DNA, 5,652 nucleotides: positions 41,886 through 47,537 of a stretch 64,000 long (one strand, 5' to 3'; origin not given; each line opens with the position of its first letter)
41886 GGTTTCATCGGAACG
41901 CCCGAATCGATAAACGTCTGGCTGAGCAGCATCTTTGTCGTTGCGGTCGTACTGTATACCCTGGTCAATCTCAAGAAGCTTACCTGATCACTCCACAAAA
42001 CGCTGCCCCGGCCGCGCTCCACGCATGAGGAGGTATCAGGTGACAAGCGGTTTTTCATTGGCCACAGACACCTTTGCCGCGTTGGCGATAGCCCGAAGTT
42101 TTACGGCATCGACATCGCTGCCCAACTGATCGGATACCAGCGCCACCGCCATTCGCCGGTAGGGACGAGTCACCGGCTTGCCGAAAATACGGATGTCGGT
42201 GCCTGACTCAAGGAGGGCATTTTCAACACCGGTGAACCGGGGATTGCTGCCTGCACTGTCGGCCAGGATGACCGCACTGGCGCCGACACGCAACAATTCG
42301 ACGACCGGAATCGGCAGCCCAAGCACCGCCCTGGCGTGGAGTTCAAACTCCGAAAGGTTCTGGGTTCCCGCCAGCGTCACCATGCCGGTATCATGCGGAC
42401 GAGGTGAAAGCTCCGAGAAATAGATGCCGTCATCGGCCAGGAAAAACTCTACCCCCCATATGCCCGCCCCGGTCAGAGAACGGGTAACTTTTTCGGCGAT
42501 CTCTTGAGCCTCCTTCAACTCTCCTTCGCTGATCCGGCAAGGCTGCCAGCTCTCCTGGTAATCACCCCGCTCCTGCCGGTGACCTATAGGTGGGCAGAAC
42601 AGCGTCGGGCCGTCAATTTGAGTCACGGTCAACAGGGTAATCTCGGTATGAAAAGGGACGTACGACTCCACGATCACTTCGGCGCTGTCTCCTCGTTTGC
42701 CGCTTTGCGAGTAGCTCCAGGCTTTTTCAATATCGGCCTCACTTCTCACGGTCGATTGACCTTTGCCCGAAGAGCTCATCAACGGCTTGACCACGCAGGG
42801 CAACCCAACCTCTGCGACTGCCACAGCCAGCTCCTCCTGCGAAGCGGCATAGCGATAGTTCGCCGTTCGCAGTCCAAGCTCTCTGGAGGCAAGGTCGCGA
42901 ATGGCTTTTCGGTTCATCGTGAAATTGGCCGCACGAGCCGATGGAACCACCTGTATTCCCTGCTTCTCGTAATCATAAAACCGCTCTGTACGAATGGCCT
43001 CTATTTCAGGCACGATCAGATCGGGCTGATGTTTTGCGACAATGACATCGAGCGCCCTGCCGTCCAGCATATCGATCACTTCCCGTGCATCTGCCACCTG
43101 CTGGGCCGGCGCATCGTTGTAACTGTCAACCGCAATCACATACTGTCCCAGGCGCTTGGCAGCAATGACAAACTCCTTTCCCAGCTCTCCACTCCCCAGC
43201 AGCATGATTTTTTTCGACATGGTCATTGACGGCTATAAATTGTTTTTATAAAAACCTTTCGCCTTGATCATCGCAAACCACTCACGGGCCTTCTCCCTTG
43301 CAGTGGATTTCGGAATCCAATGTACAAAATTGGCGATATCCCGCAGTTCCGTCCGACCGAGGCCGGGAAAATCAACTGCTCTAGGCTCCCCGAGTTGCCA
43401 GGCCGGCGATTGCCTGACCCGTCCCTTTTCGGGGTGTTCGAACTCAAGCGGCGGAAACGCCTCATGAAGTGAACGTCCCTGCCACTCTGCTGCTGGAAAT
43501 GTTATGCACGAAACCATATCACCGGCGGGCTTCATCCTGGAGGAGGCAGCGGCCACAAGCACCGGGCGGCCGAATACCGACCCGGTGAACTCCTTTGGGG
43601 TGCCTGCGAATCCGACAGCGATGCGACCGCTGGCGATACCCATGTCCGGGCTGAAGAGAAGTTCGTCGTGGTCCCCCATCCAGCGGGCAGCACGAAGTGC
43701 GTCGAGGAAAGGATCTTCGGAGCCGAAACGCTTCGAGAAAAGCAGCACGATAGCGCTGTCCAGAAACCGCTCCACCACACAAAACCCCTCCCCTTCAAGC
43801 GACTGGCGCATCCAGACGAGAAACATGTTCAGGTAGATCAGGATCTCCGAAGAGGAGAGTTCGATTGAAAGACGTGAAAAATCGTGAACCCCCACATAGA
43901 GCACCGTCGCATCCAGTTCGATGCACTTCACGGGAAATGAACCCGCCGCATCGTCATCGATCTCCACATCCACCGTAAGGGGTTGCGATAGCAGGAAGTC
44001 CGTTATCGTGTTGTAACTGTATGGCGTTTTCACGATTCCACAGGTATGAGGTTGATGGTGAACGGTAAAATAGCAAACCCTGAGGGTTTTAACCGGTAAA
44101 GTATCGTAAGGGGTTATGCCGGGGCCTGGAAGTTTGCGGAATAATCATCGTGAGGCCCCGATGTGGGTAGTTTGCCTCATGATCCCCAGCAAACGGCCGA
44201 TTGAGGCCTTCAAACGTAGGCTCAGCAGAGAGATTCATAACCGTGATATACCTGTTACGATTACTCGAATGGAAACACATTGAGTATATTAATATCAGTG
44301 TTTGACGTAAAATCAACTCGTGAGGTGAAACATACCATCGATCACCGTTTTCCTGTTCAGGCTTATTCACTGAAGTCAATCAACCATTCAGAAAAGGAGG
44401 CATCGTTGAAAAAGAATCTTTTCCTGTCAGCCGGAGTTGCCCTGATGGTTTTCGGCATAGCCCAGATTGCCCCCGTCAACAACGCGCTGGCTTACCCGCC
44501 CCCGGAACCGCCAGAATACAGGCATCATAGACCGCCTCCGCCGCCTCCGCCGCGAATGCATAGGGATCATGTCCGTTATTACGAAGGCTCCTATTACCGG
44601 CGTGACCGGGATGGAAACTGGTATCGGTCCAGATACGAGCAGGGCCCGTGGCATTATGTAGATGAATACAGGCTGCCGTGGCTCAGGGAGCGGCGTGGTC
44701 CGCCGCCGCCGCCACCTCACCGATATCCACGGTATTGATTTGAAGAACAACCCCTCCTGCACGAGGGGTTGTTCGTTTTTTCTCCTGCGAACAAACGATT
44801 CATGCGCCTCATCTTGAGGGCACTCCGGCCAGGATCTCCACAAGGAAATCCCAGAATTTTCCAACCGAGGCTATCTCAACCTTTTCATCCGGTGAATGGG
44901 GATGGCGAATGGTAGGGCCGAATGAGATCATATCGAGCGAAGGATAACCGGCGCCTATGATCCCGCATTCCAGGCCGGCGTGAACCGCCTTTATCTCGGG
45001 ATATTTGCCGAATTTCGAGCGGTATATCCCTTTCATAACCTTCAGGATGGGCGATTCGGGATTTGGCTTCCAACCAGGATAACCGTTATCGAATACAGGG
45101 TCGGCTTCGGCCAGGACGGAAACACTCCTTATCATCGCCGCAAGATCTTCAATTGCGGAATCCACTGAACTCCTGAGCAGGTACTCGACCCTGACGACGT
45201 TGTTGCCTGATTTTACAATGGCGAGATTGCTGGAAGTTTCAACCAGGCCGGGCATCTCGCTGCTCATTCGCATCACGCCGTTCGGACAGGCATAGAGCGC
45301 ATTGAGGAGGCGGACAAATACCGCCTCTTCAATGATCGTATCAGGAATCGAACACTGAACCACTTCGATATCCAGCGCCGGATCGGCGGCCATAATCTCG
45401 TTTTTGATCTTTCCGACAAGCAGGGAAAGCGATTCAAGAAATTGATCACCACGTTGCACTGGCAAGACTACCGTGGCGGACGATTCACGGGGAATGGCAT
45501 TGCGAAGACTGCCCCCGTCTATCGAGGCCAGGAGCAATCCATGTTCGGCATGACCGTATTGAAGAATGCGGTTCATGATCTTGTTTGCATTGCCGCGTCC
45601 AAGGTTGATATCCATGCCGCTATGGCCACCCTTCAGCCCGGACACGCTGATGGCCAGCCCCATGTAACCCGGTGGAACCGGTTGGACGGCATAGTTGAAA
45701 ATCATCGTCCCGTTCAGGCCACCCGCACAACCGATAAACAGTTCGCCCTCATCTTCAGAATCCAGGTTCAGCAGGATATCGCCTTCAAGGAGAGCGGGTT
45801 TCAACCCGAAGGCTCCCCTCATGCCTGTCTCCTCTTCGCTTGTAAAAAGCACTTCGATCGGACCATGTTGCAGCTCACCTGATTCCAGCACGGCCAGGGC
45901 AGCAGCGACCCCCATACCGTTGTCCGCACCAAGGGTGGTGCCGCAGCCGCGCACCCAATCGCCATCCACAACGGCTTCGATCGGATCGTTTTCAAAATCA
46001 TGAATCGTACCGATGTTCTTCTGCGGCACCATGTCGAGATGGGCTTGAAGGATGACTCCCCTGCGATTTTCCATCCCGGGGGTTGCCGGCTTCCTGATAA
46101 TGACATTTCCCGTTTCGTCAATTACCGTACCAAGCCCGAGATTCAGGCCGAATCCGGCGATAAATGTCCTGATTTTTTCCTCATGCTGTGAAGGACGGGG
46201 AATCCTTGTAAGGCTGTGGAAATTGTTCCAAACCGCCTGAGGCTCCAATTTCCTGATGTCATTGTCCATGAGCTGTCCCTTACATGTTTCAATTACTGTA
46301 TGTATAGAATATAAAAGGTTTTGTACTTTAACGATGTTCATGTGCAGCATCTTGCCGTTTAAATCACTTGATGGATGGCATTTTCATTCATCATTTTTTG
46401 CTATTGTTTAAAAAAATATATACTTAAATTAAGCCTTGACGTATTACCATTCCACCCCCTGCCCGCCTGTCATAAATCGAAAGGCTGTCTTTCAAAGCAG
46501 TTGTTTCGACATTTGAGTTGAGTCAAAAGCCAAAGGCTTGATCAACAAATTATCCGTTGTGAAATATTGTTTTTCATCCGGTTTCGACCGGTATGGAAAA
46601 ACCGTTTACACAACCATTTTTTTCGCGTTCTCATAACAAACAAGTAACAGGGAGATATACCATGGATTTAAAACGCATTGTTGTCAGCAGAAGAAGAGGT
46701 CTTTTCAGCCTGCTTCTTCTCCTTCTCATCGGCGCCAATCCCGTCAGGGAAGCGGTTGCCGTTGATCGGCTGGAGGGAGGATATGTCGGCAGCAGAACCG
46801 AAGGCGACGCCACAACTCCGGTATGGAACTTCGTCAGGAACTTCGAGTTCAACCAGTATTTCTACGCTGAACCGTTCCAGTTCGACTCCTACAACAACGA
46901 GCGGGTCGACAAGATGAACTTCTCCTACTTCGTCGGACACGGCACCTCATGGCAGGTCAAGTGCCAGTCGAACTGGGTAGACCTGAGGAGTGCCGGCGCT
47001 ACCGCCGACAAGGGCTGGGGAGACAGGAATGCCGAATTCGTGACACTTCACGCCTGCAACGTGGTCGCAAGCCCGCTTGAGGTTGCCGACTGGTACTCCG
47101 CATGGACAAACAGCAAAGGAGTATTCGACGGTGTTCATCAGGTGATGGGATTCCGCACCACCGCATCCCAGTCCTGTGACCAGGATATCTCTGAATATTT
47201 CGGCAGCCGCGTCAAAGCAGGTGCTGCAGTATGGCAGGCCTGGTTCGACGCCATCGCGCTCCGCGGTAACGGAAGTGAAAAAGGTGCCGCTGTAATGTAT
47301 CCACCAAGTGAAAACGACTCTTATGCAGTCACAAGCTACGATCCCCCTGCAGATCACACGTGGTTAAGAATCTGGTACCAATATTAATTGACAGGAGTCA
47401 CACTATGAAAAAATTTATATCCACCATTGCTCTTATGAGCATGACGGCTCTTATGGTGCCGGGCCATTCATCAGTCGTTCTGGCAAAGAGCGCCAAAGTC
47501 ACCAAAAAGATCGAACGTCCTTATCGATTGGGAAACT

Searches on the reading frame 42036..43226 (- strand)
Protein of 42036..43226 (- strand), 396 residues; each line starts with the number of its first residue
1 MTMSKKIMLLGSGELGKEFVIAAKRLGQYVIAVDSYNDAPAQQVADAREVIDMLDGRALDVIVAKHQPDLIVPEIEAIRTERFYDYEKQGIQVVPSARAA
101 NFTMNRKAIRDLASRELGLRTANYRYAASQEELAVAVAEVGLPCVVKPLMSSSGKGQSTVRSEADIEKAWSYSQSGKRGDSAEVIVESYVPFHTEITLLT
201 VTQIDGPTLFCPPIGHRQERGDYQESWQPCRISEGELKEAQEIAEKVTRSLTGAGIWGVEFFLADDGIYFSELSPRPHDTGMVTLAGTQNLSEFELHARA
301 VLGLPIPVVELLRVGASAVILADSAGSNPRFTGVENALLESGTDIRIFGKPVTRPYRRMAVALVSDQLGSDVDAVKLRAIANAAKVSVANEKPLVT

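Call 61: search_protein_families(library=pfam, proteins=[window:42036-43226:-], max_evalue=0.0001)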
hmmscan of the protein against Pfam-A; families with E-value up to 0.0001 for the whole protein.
window:42036-43226:- (396 aa): 6 families
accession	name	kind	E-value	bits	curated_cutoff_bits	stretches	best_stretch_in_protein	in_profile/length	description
PF02222.28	ATP-grasp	-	3e-57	193.6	27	1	115-294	4-179/179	ATP-grasp domain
PF21244.3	PurT_C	-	2.2e-15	56.3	26.7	1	315-386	1-68/68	PurT, C-terminal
PF07478.18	Dala_Dala_lig_C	-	3.4e-11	43.5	24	1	129-278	24-177/204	D-ala D-ala ligase C-terminus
PF22660.2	RS_preATP-grasp-like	-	6.3e-11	43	27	1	5-99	2-93/98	Ribonucleotide synthetase preATP-grasp domain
PF02655.19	ATP-grasp_3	-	5.7e-06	26.9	23.2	1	140-278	30-158/160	ATP-grasp domain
PF02786.22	CPSase_L_D2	-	9.6e-05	22.4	19.8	0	120-202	15-101/211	Carbamoyl-phosphate synthase L chain, ATP binding domain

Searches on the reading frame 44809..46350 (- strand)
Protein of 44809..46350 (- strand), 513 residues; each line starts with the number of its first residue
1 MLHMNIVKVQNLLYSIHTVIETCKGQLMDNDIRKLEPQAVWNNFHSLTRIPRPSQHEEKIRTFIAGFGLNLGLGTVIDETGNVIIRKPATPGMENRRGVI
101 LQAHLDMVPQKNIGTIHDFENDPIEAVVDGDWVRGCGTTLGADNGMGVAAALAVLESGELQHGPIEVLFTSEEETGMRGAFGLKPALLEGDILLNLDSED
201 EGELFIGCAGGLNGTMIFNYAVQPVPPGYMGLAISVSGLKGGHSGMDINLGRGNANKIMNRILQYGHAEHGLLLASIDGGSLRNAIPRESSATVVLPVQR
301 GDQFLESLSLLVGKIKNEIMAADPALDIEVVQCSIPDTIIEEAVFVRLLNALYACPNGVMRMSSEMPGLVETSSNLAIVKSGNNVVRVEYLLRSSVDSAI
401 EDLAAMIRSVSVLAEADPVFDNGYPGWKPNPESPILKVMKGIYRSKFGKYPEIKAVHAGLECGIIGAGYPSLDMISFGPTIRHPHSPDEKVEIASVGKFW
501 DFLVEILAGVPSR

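Call 61: search_protein_families(library=pfam, proteins=[window:44809-46350:-], max_evalue=0.0001)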
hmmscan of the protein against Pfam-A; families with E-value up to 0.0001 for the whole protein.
window:44809-46350:- (513 aa): 3 families
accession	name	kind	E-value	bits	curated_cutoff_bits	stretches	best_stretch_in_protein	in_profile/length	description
PF01546.33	Peptidase_M20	-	5.6e-18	66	24.6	1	100-507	1-204/206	Peptidase family M20/M25/M40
PF07687.19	M20_dimer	-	4.5e-08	33.4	21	1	235-315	2-99/107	Peptidase dimerisation domain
PF04389.22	Peptidase_M28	-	1.8e-05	25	21.3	1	91-197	7-93/193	Peptidase family M28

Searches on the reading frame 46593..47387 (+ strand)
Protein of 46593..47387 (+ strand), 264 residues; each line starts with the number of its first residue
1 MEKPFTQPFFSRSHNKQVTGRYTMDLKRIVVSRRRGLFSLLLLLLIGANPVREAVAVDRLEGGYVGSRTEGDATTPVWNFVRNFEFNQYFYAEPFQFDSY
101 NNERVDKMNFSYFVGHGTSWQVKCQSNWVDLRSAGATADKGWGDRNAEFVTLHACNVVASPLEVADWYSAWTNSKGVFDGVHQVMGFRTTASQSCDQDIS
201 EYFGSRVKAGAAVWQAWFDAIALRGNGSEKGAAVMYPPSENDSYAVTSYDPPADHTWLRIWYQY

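Call 61: search_protein_families(library=pfam, proteins=[window:46593-47387:+], max_evalue=0.0001)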
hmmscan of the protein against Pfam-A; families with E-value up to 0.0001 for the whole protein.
window:46593-47387:+ (264 aa): 1 family
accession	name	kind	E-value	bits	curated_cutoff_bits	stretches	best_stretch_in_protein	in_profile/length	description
PF19872.4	DUF6345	-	4.5e-18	66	26.9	1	98-243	55-191/221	Family of unknown function (DUF6345)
